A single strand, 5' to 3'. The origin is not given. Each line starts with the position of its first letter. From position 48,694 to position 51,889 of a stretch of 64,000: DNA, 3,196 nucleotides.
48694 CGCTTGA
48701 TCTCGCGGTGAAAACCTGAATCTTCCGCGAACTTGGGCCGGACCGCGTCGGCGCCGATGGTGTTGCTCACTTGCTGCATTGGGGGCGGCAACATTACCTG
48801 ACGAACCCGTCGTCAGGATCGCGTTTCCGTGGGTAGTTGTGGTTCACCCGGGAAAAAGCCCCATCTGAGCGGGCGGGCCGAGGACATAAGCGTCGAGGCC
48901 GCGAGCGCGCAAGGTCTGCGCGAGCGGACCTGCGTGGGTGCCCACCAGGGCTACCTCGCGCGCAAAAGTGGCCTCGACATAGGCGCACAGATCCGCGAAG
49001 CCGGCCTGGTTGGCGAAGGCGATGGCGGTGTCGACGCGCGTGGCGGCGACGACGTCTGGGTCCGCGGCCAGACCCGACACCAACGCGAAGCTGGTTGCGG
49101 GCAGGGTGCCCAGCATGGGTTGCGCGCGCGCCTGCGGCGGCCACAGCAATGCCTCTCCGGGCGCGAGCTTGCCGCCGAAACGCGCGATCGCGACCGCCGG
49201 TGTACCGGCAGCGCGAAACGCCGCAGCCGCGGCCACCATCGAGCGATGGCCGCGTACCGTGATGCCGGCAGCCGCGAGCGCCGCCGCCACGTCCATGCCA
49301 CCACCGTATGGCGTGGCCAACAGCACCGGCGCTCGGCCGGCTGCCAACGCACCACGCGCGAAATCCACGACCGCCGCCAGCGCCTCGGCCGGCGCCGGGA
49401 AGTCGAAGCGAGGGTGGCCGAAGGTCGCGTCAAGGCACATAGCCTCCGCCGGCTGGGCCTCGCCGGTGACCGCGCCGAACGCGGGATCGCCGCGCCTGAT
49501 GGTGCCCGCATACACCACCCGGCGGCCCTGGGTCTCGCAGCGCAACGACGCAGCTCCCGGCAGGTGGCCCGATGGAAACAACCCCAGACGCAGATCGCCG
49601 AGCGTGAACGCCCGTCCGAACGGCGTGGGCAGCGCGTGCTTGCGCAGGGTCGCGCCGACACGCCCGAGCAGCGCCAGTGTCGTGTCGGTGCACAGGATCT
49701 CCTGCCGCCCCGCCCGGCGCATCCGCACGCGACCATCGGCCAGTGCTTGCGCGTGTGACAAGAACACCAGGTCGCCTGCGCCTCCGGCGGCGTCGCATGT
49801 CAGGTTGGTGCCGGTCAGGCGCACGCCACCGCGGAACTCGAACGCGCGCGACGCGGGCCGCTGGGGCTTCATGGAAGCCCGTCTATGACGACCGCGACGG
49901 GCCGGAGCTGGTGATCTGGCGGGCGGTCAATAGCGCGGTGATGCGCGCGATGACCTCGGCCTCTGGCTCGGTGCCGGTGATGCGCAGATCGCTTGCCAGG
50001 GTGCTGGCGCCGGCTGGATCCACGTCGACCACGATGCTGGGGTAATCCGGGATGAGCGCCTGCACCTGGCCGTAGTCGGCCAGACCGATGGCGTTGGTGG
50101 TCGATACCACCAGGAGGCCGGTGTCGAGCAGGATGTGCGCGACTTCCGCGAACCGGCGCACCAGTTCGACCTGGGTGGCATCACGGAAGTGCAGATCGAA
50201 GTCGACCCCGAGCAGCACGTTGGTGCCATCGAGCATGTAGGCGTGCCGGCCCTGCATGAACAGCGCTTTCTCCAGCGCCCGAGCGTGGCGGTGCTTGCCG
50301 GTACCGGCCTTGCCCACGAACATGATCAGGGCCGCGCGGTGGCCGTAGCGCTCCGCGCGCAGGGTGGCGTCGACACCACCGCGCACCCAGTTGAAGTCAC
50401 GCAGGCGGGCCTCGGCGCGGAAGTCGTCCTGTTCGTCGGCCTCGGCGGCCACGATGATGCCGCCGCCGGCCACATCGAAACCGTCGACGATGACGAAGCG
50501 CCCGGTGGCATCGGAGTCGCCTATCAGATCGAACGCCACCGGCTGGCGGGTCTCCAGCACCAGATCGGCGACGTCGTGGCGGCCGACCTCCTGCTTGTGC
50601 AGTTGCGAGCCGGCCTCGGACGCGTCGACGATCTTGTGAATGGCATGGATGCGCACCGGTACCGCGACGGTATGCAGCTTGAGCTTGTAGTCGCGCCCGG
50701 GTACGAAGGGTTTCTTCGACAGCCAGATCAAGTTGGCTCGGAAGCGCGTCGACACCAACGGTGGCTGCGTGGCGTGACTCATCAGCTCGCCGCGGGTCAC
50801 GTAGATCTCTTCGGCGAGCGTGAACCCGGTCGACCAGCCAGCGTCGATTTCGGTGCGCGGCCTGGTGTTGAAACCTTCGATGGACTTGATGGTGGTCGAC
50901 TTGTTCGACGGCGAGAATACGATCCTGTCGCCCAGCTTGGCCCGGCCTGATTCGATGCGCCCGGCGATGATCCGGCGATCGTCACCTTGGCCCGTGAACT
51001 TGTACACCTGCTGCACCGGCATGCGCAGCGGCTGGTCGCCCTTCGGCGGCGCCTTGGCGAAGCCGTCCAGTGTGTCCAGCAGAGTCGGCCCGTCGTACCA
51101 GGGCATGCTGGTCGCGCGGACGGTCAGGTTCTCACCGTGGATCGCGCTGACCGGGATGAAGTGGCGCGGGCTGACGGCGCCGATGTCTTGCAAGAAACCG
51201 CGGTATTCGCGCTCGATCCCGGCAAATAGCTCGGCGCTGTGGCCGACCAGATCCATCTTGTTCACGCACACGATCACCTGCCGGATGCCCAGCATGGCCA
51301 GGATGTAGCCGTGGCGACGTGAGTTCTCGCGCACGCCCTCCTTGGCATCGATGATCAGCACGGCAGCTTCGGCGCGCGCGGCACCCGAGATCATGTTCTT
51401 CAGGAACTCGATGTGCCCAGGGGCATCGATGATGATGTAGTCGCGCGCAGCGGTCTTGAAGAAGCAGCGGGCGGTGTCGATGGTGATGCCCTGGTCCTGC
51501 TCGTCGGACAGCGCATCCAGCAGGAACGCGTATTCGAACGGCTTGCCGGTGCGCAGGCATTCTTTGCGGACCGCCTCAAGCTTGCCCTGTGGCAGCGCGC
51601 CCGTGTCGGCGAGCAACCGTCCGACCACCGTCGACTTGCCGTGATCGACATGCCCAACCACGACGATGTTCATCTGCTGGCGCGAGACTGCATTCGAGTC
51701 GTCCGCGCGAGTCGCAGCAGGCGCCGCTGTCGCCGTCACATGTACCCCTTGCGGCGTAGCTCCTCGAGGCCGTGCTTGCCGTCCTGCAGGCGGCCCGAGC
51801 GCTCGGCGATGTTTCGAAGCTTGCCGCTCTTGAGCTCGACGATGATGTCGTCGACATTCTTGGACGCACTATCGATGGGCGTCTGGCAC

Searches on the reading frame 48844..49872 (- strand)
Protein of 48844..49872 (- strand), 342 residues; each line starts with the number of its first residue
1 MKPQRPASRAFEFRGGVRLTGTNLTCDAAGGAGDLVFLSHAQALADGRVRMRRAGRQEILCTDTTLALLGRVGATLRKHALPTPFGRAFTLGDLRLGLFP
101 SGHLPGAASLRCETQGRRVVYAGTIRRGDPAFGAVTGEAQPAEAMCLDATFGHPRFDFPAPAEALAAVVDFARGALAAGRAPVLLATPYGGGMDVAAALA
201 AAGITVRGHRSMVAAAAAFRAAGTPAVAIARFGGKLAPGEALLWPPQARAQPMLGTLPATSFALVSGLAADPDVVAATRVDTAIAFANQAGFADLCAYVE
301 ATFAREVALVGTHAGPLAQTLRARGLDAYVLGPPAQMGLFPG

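Call 114: search_protein_families(library=pfam, proteins=[window:48844-49872:-], max_evalue=0.001)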
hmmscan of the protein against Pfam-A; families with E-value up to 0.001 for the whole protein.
window:48844-49872:- (342 aa): 1 family
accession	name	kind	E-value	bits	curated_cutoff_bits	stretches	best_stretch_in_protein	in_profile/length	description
PF12706.13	Lactamase_B_2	-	0.00068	19.7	27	0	34-156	32-171/200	Beta-lactamase superfamily domain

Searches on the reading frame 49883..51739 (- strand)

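Call 114: search_protein_families(library=pfam, proteins=[window:49883-51739:-], max_evalue=0.001)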
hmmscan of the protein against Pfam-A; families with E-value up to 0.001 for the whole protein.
window:49883-51739:- (618 aa): 6 families
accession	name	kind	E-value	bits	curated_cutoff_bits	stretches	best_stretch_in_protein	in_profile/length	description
PF00009.33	GTP_EFTU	-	2.9e-45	154.6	26.5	1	22-227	3-185/188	Elongation factor Tu GTP binding domain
PF22594.2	GTP-eEF1A_C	-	4.4e-16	59.6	27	1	332-429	1-100/101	GTP-eEF1A C-terminal domain-like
PF01583.26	APS_kinase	-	6.7e-13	49.4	21.1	1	469-548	2-81/152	Adenylylsulphate kinase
PF03144.31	GTP_EFTU_D2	-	3.1e-07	31.2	30.3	1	256-299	2-50/73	Elongation factor Tu domain 2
PF03143.23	GTP_EFTU_D3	-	2.2e-05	25.1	27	0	330-429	5-102/106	Elongation factor Tu C-terminal domain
PF01926.29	MMR_HSR1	-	5.8e-05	23.6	21.9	0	83-161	30-113/113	50S ribosome-binding GTPase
